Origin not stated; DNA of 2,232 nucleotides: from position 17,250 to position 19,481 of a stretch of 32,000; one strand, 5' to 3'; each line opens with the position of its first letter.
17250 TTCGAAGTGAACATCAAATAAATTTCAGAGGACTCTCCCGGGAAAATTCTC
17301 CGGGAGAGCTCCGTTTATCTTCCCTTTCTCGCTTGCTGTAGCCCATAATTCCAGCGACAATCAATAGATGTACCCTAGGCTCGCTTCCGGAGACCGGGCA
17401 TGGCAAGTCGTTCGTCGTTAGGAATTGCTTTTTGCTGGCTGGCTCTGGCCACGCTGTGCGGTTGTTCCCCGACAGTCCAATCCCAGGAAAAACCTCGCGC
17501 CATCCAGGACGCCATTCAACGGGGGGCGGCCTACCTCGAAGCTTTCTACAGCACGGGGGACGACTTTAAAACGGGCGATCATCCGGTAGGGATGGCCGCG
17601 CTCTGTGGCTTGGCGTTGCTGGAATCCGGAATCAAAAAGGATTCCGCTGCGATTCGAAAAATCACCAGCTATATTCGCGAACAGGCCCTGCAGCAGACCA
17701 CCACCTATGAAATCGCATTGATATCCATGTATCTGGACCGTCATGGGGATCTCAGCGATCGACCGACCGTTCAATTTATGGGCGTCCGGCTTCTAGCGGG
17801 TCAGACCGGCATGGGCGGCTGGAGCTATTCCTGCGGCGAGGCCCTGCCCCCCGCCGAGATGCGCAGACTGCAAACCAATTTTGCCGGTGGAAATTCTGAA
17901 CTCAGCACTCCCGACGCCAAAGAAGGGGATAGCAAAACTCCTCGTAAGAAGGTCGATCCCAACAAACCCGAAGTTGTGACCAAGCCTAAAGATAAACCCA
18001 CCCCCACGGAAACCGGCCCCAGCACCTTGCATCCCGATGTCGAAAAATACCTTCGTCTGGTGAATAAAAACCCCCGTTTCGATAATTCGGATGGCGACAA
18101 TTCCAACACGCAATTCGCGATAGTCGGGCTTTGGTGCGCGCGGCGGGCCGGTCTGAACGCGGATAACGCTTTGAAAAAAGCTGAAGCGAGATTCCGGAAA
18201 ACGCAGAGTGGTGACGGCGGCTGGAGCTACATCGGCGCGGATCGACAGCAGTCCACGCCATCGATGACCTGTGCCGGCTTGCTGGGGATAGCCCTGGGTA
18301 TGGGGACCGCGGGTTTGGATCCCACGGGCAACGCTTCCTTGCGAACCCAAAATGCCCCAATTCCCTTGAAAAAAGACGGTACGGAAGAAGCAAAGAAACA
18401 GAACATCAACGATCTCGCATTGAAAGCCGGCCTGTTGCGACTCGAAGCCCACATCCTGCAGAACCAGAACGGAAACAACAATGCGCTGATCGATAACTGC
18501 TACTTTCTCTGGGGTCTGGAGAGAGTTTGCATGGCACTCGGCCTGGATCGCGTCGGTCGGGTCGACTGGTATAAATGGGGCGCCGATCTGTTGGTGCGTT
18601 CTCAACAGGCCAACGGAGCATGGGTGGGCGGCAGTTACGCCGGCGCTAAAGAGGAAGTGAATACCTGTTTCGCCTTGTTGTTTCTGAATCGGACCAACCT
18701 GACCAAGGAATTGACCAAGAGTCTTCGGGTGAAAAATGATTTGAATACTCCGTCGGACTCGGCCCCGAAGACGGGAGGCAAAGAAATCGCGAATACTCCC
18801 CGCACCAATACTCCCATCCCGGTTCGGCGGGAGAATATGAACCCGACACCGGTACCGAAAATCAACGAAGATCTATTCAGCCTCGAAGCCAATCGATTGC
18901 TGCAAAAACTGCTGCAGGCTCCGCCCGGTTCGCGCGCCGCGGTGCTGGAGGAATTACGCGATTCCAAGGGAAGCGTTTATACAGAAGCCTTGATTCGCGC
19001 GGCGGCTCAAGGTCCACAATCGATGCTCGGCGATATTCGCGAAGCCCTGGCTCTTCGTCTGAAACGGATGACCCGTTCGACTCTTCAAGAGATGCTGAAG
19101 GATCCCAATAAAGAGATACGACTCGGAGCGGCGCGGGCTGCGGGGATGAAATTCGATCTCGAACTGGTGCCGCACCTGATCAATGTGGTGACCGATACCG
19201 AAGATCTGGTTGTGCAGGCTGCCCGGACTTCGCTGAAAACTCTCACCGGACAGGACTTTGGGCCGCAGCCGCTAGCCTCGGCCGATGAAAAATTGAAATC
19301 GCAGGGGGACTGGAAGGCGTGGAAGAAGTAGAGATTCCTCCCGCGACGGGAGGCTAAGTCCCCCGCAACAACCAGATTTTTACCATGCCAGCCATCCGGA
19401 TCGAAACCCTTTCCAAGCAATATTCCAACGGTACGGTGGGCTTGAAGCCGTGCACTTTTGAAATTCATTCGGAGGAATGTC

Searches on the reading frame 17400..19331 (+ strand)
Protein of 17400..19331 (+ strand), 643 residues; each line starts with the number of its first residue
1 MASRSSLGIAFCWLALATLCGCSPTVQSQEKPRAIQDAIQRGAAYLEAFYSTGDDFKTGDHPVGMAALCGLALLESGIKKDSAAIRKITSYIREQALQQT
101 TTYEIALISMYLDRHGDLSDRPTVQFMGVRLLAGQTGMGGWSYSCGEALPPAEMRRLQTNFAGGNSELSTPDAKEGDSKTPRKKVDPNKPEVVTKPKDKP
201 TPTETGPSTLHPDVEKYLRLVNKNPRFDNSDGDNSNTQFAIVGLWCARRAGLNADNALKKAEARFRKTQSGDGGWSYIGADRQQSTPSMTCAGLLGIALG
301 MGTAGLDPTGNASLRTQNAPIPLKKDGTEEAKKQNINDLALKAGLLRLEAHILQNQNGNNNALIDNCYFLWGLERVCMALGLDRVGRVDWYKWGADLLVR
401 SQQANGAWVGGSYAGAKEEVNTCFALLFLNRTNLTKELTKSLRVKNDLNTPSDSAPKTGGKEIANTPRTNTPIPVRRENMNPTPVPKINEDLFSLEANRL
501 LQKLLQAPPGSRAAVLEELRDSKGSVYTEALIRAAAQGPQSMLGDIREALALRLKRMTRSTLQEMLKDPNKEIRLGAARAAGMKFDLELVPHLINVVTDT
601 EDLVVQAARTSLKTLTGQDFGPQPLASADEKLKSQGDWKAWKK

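Call 10: search_protein_families(library=pfam, proteins=[window:17400-19331:+], max_evalue=0.01)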
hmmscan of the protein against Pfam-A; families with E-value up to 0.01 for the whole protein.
window:17400-19331:+ (643 aa): 2 families
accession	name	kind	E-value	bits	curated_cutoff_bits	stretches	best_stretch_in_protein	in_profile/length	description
PF13646.12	HEAT_2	-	1.1e-05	26.1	27.7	1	548-612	22-87/88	HEAT repeats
PF02985.28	HEAT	-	0.0018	18.8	23.5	0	561-580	4-23/31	HEAT repeat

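Call 23: find_homologous_proteins(query=window:17400-19331:+, max_evalue=1e-20)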
Query window:17400-19331:+ (643 aa): 849 proteins with E <= 1e-20 among 8000 candidates; the best 120 are listed.
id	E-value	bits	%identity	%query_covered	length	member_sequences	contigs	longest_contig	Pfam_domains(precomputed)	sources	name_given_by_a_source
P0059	3.8e-215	734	57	99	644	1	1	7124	PF13646.13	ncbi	-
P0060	8.0e-158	545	46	95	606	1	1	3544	-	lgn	-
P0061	2.0e-140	487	43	96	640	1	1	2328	-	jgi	jgi:hypothetical protein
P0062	7.6e-133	462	42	95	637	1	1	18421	PF13646.13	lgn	-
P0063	2.4e-128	447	41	98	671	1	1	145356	PF02985.29,PF13646.13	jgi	jgi:hypothetical protein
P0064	8.6e-128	446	42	98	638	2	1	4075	PF13646.13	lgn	-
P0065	3.7e-127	443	40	95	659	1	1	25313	PF13646.13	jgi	jgi:HEAT repeats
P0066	1.4e-126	442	41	94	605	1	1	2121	PF13646.13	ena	-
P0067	3.6e-126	440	42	99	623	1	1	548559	PF02985.29,PF13646.13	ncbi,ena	-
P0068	1.1e-125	439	41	97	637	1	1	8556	-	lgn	-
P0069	5.0e-125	436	40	95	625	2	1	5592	PF13646.13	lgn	-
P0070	5.1e-125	436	39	98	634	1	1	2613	PF13646.13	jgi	jgi:hypothetical protein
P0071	3.3e-124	434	40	97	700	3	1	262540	PF13646.13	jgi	jgi:HEAT repeats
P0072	1.1e-122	429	41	97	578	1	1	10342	-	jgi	jgi:hypothetical protein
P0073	2.3e-122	428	40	98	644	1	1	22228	PF02985.29,PF13646.13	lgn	-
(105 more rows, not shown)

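Call 24: find_encoding_contigs(protein=P0059, flank=7000, max_places=3)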
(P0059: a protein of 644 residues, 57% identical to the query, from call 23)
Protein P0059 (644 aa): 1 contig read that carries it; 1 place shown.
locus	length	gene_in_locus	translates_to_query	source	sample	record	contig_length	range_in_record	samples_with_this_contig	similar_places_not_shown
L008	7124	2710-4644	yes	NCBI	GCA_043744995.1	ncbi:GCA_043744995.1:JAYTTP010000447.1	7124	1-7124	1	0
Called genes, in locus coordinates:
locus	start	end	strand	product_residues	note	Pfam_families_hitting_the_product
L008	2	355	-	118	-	?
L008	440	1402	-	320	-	PF07963:N_methyl, PF07596:SBP_bac_10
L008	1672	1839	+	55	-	PF00471:Ribosomal_L33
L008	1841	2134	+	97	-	PF01197:Ribosomal_L31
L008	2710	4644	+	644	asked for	PF13646:HEAT_2 (weak)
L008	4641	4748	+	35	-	-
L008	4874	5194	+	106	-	PF07963:N_methyl, PF07596:SBP_bac_10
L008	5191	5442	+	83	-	-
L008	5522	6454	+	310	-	PF07963:N_methyl, PF07596:SBP_bac_10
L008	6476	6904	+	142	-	-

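Call 26: search_protein_families(library=ncbifam, proteins=[window:17400-19331:+], max_evalue=0.001)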
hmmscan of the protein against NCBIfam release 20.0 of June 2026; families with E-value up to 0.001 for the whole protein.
window:17400-19331:+ (643 aa): 0 families
